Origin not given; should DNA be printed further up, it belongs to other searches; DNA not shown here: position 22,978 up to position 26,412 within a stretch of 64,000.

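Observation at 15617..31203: Extended porU-porV operon with non-canonical partners: possible undescribed T9SS accessory module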

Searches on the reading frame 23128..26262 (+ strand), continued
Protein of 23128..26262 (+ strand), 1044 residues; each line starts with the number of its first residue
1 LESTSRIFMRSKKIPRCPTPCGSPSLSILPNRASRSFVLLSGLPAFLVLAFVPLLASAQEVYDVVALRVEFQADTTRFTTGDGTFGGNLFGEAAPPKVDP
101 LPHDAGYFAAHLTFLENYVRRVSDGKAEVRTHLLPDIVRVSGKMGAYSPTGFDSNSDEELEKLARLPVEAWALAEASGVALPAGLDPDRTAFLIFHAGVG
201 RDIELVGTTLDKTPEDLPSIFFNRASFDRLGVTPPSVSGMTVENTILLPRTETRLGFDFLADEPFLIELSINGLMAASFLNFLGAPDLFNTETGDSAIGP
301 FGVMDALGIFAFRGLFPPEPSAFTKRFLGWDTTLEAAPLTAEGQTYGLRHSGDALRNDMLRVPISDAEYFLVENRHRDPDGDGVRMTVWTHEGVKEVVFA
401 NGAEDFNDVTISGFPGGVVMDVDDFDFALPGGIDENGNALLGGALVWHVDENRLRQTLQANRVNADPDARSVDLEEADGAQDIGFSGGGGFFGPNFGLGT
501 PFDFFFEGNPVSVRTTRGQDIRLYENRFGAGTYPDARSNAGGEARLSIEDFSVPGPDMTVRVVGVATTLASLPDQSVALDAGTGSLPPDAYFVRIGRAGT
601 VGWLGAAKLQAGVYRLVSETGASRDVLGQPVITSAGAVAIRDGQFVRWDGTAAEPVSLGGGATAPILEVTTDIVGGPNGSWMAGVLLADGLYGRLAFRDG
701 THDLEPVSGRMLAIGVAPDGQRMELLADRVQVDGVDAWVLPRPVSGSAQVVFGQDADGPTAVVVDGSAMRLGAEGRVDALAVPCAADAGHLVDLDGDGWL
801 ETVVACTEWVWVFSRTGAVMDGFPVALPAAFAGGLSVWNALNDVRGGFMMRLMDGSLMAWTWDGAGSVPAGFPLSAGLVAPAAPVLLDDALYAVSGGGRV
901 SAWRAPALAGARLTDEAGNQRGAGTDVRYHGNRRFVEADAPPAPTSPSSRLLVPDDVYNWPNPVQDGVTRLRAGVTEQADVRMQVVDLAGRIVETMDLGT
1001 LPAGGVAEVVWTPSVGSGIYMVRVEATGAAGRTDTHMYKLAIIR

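Call 30: search_protein_families(library=pfam, proteins=[L010:3436-4293:+, L026:3351-4529:+, L026:2127-3263:+, L026:17464-18285:+, L026:18302-18973:+, L026:24-911:+, L026:22164-22955:+, L062:12995-13663:+, L043:3242-3907:+, L043:3894-4451:+], max_evalue=0.001)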
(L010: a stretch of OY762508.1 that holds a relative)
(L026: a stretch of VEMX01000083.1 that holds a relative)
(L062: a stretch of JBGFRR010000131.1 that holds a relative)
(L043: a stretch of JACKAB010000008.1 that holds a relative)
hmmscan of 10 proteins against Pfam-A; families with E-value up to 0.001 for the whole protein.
L010:3436-4293:+ (285 aa): 1 family
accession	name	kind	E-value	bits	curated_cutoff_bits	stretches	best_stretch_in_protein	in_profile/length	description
PF00753.33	Lactamase_B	-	6.3e-19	69.1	22.7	1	51-240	8-184/196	Metallo-beta-lactamase superfamily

L026:3351-4529:+ (392 aa): 4 families
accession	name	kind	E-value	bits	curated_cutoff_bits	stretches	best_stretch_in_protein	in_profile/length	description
PF00108.29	Thiolase_N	-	5.1e-98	328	26.4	1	4-261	1-259/260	Thiolase, N-terminal domain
PF02803.24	Thiolase_C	-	9.8e-46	154.8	27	1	269-390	1-122/123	Thiolase, C-terminal domain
PF00109.32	ketoacyl-synt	-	2e-07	31.3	20.8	1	80-120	166-206/252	Beta-ketoacyl synthase, N-terminal domain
PF22691.2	Thiolase_C_1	-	1.3e-06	28.7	28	1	276-325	4-53/144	Thiolase C-terminal domain-like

L026:2127-3263:+ (378 aa): 4 families
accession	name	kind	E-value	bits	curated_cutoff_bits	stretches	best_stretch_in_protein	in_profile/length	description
PF01053.26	Cys_Met_Meta_PP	-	2.3e-153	510.7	27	1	5-378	2-380/381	Cys/Met metabolism PLP-dependent enzyme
PF00155.27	Aminotran_1_2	-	1.7e-07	31.2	19.7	1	32-178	23-193/361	Aminotransferase class I and II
PF06838.17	Met_gamma_lyase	-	1.5e-06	27.4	24.2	1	26-225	34-252/405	Methionine gamma-lyase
PF00266.25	Aminotran_5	-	5.5e-06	26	21.5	1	77-198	77-204/371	Aminotransferase class-V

L026:17464-18285:+ (273 aa): 1 family
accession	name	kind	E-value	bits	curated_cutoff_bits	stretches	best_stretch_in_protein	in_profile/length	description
PF03793.24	PASTA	-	2.8e-37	126.9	23.2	3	113-174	1-64/64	PASTA domain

L026:18302-18973:+ (223 aa): 2 families
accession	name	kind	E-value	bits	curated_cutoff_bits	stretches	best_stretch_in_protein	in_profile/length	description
PF00834.25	Ribul_P_3_epim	-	9.2e-77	257.4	21.1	1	8-205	2-198/198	Ribulose-phosphate 3 epimerase family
PF01729.25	QRPTase_C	-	4e-06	27.1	23.1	1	158-208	112-162/169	Quinolinate phosphoribosyl transferase, C-terminal domain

L026:24-911:+ (295 aa): 26 families (the best 25 are shown)
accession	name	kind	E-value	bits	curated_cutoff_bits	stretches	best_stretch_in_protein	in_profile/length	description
PF13431.12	TPR_17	-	1e-22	78.9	24.4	2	76-109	1-34/34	Tetratricopeptide repeat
PF07719.23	TPR_2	-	7.6e-17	60.4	27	1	93-121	6-34/34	Tetratricopeptide repeat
PF13181.12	TPR_8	-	8.8e-17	60.2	25.7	1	92-121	5-34/34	Tetratricopeptide repeat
PF14559.12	TPR_19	-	2.2e-16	60.4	25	1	72-125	9-62/68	Tetratricopeptide repeat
PF13414.12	TPR_11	-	2.3e-16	59.6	26.8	0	96-129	2-35/42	TPR repeat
PF13432.12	TPR_16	-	8e-16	58.6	32.7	1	94-129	3-38/65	Tetratricopeptide repeat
PF13428.12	TPR_14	-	3.8e-15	55.3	23.5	1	92-126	5-39/44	Tetratricopeptide repeat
PF00515.34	TPR_1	-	1.4e-14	53.6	27.8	1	93-121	6-34/34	Tetratricopeptide repeat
PF23914.1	TPR_CcmH_CycH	-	3.3e-14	53.4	42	1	15-122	46-155/158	Cytochrome c-type biogenesis protein H TPR domain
PF13424.12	TPR_12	-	5.8e-13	49.3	30.1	1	70-116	19-73/77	Tetratricopeptide repeat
PF13374.12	TPR_10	-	1.1e-08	35.3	27.5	0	93-117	7-31/42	Tetratricopeptide repeat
PF13174.12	TPR_6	-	1.9e-08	34.8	26.3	0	93-119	5-31/33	Tetratricopeptide repeat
PF13371.12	TPR_9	-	3.3e-08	33.9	35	0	64-123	5-64/73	Tetratricopeptide repeat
PF12895.13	ANAPC3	-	4.9e-08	33.6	27.2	0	74-122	13-56/82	Anaphase-promoting complex, cyclosome, subunit 3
PF13176.12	TPR_7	-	2.9e-07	30.5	27.9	0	92-119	3-32/36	Tetratricopeptide repeat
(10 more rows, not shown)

L026:22164-22955:+ (263 aa): 4 families
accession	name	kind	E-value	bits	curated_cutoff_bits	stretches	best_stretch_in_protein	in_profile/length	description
PF02562.22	PhoH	-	5.7e-94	313.8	27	1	53-256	2-205/205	PhoH-like protein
PF13245.12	AAA_19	-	2.5e-08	34.6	25.1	1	60-209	1-129/134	AAA domain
PF13604.12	AAA_30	-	7.4e-08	32.8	27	1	58-209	4-128/191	AAA domain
PF13401.12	AAA_22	-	0.00042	21.1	27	0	72-190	7-104/130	AAA domain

L062:12995-13663:+ (222 aa): 0 families

L043:3242-3907:+ (221 aa): 4 families
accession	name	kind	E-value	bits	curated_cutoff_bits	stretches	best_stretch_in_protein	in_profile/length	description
PF00730.31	HhH-GPD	-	1.9e-26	92.9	26.2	1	38-172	1-107/108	HhH-GPD superfamily base excision DNA repair protein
PF00633.29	HHH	-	9.1e-08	32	24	1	103-130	1-28/30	Helix-hairpin-helix motif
PF10576.14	EndIII_4Fe-2S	-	0.00013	22.6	20.5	1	191-207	1-17/17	Iron-sulfur binding domain of endonuclease III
PF14520.12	HHH_5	-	0.00033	21.5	27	0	112-149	1-38/57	Helix-hairpin-helix domain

L043:3894-4451:+ (185 aa): 1 family
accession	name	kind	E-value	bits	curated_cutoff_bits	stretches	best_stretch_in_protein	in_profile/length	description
PF01966.28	HD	-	1.2e-08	35.7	22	1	22-113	2-114/116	HD domain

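Call 32: predict_structure(alignment_id=A1)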
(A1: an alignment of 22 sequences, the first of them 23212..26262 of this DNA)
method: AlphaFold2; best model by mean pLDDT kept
length: 1016 residues; sequences in the alignment: 22
mean_pLDDT: 72.8   pTM: 0.72
mean pLDDT of the five models: 72.8, 72.3, 68.3, 63.3, 60.3
residues with pLDDT >= 90: 187; 70-90: 510; 50-70: 125; < 50: 194
segments of 3 or more residues with pLDDT < 50: 1-25, 47-70, 171-183, 227-239, 259-283, 380-385, 399-403, 433-504, 553-556, 662-664
pLDDT, mean of each block of 10 residues (from residue 1): 23 25 49 92 62 34 41 73 92 88 92 85 71 88 92 88 86 41 57 81 87 88 57 45 78 72 39 35 54 79 85 85 77 86 79 81 84 64 52 70 51 68 70 46 37 30 30 28 30 31 57 74 79 86 81 52 63 71 81 84 81 87 84 71 82 75 60 67 86 90 92 90 90 94 90 91 88 93 90 87 90 73 90 84 87 81 84 85 81 62 80 65 87 79 90 93 91 84 87 94 91 85
secondary structure, 60 per line:
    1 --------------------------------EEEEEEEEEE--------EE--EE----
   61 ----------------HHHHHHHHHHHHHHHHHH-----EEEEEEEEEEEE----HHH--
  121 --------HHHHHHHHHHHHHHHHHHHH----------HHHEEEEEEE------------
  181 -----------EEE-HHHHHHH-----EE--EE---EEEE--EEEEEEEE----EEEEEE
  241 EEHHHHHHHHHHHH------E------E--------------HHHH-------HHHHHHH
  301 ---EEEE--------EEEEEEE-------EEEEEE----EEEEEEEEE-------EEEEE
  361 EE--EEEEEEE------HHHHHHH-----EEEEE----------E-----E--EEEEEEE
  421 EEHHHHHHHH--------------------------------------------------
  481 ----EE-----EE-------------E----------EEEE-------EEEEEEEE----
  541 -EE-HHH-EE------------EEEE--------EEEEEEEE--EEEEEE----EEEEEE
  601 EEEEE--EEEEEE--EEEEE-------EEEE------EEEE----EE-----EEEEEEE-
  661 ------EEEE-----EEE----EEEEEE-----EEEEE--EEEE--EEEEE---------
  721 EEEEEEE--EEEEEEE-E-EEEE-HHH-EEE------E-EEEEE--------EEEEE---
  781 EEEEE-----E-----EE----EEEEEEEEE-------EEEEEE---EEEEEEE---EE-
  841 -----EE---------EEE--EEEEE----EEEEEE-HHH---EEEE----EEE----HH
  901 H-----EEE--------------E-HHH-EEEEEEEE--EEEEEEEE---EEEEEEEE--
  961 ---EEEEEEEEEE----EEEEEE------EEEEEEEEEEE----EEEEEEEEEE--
elements in order (helices of 4 or more, strands of 3 or more residues): E33-42 H77-94 E100-111 H129-148 E162-168 E192-194 H196-202 E217-220 E223-230 E235-242 H243-254 H283-286 H294-300 E304-307 E316-322 E330-335 E340-348 E356-362 E365-371 H378-384 E390-394 E414-422 H423-430 E518-521 E529-536 E563-566 E575-582 E585-590 E595-605 E608-613 E616-620 E628-631 E638-641 E653-659 E667-670 E676-678 E683-688 E694-698 E701-704 E707-711 E721-727 E730-736 E740-743 E749-751 E760-764 E773-777 E781-785 E803-811 E819-824 E828-834 E857-859 E862-866 E871-876 E884-887 E892-894 E907-909 E930-937 E940-947 E951-958 E964-973 E978-983 E990-1000 E1005-1014
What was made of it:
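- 23212..26262 (+): M6i (g6): catalytically dead M6-like domain, one beta-propeller and a type-A CTD. AF2 model pLDDT 72.8, with a propeller at about 560-900 and a CTD at about 930-1016 (call 32).
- On PorZ (NF052228): The AF2 model of M6i shows one propeller after a pseudo-protease domain (call 32).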

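Call 35: fold_search(model_id=the predicted structure, library=pdb)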
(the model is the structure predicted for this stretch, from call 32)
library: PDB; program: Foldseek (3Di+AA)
matches with E <= 10: 1856; with E <= 0.001: 240
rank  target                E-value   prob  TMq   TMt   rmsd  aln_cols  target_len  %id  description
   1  3v9f_A                3.4e-10  1.00  0.19  0.25  21.1       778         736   10  Crystal Structure of the extracellular domain of the putative hybrid two component system BT3049 from B. thetaiotaomic (released 2012-03-14)
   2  4a2m_B                3.8e-10  1.00  0.18  0.23  18.4       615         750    8  Structure of the periplasmic domain of the heparin and heparan sulphate sensing hybrid two component system BT4663 in  (released 2012-05-02)
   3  9bfp_A                1.1e-09  1.00  0.15  0.15  26.8       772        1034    8  Cryo-EM structure of Sevenless extracellular domain (monomer) (released 2025-01-29)
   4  4a2l_D                1.4e-09  1.00  0.12  0.16  28.8       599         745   11  Structure of the periplasmic domain of the heparin and heparan sulphate sensing hybrid two component system BT4663 in  (released 2012-05-02)
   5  3ott_B                1.6e-09  1.00  0.18  0.23  26.4       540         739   10  Crystal Structure of the extracellular domain of the putative one component system BT4673 from B. thetaiotaomicron (released 2011-08-10)
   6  4a2m_A                2.3e-09  1.00  0.20  0.25  14.1       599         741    8  Structure of the periplasmic domain of the heparin and heparan sulphate sensing hybrid two component system BT4663 in  (released 2012-05-02)
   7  4a2l_F                2.3e-09  1.00  0.19  0.24  22.0       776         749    8  Structure of the periplasmic domain of the heparin and heparan sulphate sensing hybrid two component system BT4663 in  (released 2012-05-02)
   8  4a2m_C                2.8e-09  1.00  0.12  0.15  28.6       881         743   10  Structure of the periplasmic domain of the heparin and heparan sulphate sensing hybrid two component system BT4663 in  (released 2012-05-02)
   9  9bhx                  7.0e-09  1.00  0.16  0.16  16.5       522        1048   13  Structure of the extracellular domain of Protein Sevenless (released 2025-01-22)
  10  4a2l_A                1.0e-08  1.00  0.21  0.27  20.1       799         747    8  Structure of the periplasmic domain of the heparin and heparan sulphate sensing hybrid two component system BT4663 in  (released 2012-05-02)
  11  3va6_B                1.0e-08  1.00  0.23  0.29  22.9       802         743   10  Crystal Structure of the extracellular domain of the putative hybrid two component system BT4673 from B. thetaiotaomic (released 2012-06-13)
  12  3va6_A                1.0e-08  1.00  0.20  0.25  23.6       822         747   10  Crystal Structure of the extracellular domain of the putative hybrid two component system BT4673 from B. thetaiotaomic (released 2012-06-13)
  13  6vbu_7                1.1e-08  1.00  0.20  0.27  21.8       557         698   10  Structure of the bovine BBSome complex (released 2020-01-29)
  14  6vbu_2                1.3e-08  1.00  0.20  0.29  17.1       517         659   12  Structure of the bovine BBSome complex (released 2020-01-29)
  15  4a2m_D                1.3e-08  1.00  0.19  0.25  20.1       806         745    8  Structure of the periplasmic domain of the heparin and heparan sulphate sensing hybrid two component system BT4663 in  (released 2012-05-02)
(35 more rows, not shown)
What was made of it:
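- Closest known: PorZ. Same: Their structural neighbours are the same Bacteroides sensor domains, BT4663, BT4673 and BT3049 (call 35).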

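Call 39: search_protein_families(library=pfam, proteins=[L026:15073-16422:+, L031:15001-16350:+, L043:14609-15958:+, L045:11529-12878:+, L059:14963-16312:+, L065:14762-16111:+, L010:14977-16326:+, L080:14588-15937:+, L035:14995-16344:+], max_evalue=10)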
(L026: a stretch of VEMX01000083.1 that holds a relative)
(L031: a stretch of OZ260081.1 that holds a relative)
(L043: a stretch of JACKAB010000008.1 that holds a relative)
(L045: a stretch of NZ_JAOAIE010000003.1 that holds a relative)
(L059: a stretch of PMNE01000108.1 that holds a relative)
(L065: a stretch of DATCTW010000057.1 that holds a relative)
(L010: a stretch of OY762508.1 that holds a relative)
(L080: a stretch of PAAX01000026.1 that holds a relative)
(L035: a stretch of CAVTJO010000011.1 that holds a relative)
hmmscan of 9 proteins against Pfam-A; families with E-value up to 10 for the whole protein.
L026:15073-16422:+ (450 aa): 0 families

L031:15001-16350:+ (450 aa): 1 family
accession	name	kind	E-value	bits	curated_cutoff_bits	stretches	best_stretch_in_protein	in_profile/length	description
PF19143.6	Omp85_2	-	0.00018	21.4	23.1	1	146-287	93-233/351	OMP85 superfamily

L043:14609-15958:+ (450 aa): 0 families

L045:11529-12878:+ (450 aa): 0 families

L059:14963-16312:+ (450 aa): 2 families
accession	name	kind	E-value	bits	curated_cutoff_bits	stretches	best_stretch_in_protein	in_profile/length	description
PF01103.29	Omp85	-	6.9e-12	46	24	1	267-401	144-293/325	Omp85 superfamily domain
PF19450.4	DUF5988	-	0.23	11.9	27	0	234-282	20-68/70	Family of unknown function (DUF5988)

L065:14762-16111:+ (450 aa): 1 family
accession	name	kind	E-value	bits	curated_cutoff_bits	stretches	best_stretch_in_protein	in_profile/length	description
PF01103.29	Omp85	-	1.4e-05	25.3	24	1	258-393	145-273/325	Omp85 superfamily domain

L010:14977-16326:+ (450 aa): 0 families

L080:14588-15937:+ (450 aa): 0 families

L035:14995-16344:+ (450 aa): 1 family
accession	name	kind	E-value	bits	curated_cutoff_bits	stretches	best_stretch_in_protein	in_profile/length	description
PF01103.29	Omp85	-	1.4e-07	31.8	24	1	271-401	146-279/325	Omp85 superfamily domain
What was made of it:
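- On Omp85 superfamily (for g7): Orthologues L059, L035 and L065 score 46, 31.8 and 25.3 bits against a threshold of 24 (call 39).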
